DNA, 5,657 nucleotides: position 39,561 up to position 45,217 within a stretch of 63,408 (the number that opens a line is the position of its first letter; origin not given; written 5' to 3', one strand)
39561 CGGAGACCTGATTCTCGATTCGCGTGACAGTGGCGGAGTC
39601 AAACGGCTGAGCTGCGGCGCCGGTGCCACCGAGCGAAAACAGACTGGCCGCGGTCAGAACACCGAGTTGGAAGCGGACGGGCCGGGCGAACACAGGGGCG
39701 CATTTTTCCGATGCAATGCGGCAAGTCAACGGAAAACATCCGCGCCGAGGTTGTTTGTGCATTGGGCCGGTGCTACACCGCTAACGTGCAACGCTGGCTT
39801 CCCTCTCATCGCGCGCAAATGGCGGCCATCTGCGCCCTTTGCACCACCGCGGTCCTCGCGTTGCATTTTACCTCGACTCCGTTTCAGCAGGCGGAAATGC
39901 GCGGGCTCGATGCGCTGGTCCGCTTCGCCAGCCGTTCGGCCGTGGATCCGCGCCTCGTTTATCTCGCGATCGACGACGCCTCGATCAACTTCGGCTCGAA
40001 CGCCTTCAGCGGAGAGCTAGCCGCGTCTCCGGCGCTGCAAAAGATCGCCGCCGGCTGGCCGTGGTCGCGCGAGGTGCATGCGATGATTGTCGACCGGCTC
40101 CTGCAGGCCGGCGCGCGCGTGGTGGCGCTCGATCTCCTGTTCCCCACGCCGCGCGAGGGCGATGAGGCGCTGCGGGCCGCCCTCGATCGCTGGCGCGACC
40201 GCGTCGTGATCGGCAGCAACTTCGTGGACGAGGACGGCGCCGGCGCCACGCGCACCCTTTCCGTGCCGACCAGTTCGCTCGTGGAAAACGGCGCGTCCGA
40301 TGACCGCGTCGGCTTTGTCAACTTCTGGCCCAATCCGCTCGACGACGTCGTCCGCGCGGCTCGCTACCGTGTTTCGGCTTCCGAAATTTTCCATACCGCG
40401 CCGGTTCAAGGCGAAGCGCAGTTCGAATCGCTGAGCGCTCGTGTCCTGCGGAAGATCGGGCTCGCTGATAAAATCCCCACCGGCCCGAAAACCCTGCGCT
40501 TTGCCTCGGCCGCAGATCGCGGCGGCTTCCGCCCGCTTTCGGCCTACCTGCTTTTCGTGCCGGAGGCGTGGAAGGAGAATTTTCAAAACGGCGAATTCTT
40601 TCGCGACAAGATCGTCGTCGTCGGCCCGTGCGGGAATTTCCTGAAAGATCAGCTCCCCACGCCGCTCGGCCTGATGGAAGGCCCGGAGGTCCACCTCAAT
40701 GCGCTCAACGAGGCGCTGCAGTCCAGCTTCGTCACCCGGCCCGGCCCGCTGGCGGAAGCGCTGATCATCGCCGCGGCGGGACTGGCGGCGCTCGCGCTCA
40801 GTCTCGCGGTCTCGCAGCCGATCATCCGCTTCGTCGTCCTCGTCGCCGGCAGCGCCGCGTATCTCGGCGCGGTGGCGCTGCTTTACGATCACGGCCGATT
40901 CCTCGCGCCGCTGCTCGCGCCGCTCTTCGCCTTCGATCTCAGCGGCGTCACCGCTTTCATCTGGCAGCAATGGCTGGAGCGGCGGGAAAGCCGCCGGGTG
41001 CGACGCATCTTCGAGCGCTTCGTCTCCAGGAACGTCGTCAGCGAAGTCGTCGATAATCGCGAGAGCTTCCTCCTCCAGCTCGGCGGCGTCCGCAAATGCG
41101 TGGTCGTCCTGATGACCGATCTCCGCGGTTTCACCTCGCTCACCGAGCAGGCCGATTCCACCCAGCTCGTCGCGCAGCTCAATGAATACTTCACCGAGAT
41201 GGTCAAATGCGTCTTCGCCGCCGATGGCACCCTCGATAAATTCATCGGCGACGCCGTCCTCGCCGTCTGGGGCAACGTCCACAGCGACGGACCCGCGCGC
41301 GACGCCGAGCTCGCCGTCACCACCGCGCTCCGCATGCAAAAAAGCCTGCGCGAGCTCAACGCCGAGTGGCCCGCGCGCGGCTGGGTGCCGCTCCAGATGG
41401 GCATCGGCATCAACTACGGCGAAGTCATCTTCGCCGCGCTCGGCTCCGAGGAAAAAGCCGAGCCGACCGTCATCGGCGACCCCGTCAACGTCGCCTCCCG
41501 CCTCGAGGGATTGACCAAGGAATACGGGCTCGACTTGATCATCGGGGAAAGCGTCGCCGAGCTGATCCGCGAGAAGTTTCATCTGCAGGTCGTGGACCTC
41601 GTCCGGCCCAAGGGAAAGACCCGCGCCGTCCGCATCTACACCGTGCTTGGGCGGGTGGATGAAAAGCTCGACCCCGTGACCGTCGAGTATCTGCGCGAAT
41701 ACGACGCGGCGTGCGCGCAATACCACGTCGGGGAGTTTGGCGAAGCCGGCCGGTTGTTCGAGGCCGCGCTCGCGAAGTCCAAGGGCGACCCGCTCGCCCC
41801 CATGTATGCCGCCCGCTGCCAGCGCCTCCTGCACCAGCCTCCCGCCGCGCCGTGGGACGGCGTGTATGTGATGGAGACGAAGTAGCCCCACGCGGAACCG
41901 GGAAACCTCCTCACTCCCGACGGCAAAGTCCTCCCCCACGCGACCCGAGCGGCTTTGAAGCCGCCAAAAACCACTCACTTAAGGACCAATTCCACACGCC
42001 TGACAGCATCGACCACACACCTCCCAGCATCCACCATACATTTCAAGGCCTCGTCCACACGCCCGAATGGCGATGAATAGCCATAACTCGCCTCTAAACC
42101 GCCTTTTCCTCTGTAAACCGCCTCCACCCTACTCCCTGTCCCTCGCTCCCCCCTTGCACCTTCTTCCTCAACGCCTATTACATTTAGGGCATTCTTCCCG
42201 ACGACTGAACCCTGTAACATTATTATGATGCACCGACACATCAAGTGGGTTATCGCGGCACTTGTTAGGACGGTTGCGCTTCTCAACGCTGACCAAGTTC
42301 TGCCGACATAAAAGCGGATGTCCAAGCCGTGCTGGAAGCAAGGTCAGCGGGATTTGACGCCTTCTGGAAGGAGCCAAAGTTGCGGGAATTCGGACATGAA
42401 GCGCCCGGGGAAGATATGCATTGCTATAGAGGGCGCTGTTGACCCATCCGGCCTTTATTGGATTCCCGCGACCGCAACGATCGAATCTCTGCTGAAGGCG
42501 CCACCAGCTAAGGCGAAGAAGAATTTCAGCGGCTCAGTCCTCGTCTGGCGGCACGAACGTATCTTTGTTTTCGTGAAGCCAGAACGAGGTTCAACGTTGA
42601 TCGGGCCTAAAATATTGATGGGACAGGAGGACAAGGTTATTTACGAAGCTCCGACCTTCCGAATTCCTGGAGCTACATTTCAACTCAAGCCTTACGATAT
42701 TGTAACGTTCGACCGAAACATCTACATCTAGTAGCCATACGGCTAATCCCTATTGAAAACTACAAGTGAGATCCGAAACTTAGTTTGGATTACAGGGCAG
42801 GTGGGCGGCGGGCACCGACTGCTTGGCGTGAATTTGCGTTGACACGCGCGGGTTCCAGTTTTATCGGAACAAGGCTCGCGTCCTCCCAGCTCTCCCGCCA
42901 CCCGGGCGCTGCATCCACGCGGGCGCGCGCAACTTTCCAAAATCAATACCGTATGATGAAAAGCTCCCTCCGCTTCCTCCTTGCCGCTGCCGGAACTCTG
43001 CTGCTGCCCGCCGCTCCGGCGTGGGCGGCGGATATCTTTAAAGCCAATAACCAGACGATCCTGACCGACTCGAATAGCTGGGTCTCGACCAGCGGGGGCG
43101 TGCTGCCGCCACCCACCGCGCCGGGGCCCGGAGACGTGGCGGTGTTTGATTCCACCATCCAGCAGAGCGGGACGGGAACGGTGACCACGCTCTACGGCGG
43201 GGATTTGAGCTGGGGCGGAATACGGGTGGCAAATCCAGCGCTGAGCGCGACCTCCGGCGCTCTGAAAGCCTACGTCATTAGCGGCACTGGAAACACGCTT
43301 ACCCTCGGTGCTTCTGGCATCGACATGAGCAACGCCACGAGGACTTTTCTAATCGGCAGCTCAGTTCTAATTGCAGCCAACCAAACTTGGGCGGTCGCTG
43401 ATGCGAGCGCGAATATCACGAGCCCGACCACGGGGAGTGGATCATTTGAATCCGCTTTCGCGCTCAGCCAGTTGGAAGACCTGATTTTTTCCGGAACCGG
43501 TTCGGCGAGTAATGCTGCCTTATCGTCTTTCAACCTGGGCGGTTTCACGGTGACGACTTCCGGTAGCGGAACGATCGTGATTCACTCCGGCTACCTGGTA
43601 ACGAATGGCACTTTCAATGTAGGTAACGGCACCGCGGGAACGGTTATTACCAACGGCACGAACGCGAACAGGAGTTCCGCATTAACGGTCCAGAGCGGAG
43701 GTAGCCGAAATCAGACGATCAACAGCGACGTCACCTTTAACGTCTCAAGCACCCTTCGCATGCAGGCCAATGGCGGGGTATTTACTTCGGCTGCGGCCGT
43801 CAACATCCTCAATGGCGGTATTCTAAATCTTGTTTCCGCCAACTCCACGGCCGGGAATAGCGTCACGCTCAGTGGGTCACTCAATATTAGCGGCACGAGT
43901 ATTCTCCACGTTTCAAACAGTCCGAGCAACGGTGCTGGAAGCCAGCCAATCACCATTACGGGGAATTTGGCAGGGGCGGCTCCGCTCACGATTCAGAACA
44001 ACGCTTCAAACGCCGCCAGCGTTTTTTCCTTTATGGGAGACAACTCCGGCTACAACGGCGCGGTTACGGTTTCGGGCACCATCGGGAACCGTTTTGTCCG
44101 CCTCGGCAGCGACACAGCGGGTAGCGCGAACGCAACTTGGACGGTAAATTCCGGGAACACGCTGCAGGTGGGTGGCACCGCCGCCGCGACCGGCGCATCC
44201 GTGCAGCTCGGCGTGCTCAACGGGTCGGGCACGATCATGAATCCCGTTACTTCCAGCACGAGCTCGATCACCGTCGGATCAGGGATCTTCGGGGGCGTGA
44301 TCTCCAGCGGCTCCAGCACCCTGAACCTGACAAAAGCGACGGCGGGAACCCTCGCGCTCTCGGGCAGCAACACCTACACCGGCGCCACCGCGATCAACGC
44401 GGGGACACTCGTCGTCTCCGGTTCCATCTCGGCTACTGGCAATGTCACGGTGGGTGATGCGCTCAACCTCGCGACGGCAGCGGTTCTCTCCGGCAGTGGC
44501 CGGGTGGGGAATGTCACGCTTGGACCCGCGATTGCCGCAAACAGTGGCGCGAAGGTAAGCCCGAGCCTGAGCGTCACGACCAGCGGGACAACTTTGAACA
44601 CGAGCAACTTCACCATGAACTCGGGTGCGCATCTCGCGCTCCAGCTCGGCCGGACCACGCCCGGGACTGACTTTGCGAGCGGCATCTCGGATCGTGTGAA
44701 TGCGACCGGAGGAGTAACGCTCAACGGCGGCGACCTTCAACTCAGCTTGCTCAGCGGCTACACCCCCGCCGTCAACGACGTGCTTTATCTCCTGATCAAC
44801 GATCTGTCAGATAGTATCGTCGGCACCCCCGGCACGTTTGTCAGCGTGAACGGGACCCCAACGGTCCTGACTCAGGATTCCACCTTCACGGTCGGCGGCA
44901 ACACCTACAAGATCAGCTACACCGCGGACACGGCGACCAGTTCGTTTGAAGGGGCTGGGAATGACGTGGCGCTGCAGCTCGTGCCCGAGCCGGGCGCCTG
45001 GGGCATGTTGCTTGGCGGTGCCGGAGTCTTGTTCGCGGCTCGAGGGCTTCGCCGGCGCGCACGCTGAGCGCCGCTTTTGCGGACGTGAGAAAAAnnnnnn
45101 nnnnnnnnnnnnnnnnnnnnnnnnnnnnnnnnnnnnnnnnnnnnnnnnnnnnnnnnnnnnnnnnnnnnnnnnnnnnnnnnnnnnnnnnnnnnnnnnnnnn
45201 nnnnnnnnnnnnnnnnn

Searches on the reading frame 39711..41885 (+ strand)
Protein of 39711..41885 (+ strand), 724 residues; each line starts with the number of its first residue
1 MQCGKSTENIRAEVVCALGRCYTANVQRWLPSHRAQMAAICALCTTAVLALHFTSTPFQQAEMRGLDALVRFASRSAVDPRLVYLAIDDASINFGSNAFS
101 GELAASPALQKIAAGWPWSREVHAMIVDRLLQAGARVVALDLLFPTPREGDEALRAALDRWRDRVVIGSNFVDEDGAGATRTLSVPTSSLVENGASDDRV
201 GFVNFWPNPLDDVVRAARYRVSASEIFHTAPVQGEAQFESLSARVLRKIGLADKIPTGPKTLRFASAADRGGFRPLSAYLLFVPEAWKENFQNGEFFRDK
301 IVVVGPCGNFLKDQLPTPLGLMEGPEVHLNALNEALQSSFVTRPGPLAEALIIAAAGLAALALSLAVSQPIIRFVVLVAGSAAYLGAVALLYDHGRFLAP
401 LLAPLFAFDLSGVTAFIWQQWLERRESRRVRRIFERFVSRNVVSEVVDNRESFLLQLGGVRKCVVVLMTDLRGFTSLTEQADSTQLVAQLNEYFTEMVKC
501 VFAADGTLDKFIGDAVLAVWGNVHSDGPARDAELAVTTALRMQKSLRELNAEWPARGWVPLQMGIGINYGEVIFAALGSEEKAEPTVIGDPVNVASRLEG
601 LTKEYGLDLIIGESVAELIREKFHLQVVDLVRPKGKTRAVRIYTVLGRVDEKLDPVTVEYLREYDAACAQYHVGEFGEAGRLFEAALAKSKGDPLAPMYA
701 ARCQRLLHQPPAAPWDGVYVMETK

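Call 44: search_protein_families(library=pfam, proteins=[window:39711-41885:+], max_evalue=0.001)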
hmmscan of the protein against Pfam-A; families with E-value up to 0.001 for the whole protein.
window:39711-41885:+ (724 aa): 2 families
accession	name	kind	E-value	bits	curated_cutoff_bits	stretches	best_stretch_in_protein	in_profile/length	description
PF05226.16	CHASE2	-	4.4e-37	128.5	26.3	1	47-360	3-255/257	CHASE2 domain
PF00211.25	Guanylate_cyc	-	3e-16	60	21.9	1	462-638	7-175/183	Adenylate and Guanylate cyclase catalytic domain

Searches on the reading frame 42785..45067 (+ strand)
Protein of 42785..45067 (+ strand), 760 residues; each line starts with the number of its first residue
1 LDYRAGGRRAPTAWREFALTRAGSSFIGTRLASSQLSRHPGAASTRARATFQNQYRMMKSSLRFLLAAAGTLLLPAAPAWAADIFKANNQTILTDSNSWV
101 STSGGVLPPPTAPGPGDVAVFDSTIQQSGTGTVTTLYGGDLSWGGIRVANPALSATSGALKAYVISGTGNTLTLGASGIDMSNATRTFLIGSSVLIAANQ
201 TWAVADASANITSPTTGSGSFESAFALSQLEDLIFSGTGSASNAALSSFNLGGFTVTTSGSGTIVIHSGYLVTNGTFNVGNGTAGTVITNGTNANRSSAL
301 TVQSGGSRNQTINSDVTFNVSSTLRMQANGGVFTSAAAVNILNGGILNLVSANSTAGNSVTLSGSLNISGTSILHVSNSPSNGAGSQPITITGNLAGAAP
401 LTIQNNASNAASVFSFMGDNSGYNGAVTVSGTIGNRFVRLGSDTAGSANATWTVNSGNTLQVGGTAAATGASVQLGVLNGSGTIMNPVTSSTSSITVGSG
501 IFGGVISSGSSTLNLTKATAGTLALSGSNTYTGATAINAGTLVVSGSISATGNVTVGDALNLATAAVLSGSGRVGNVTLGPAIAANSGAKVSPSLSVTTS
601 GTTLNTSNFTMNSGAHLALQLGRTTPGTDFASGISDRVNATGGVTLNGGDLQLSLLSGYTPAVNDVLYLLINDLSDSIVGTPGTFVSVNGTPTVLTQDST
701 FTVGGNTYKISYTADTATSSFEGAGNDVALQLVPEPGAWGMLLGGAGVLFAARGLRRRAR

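Call 44: search_protein_families(library=pfam, proteins=[window:42785-45067:+], max_evalue=0.001)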
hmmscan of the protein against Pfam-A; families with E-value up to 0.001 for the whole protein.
window:42785-45067:+ (760 aa): 1 family
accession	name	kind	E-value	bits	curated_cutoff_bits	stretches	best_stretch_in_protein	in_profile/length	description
PF12951.13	PATR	-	6.6e-09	36.1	27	1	515-544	1-30/30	Passenger-associated-transport-repeat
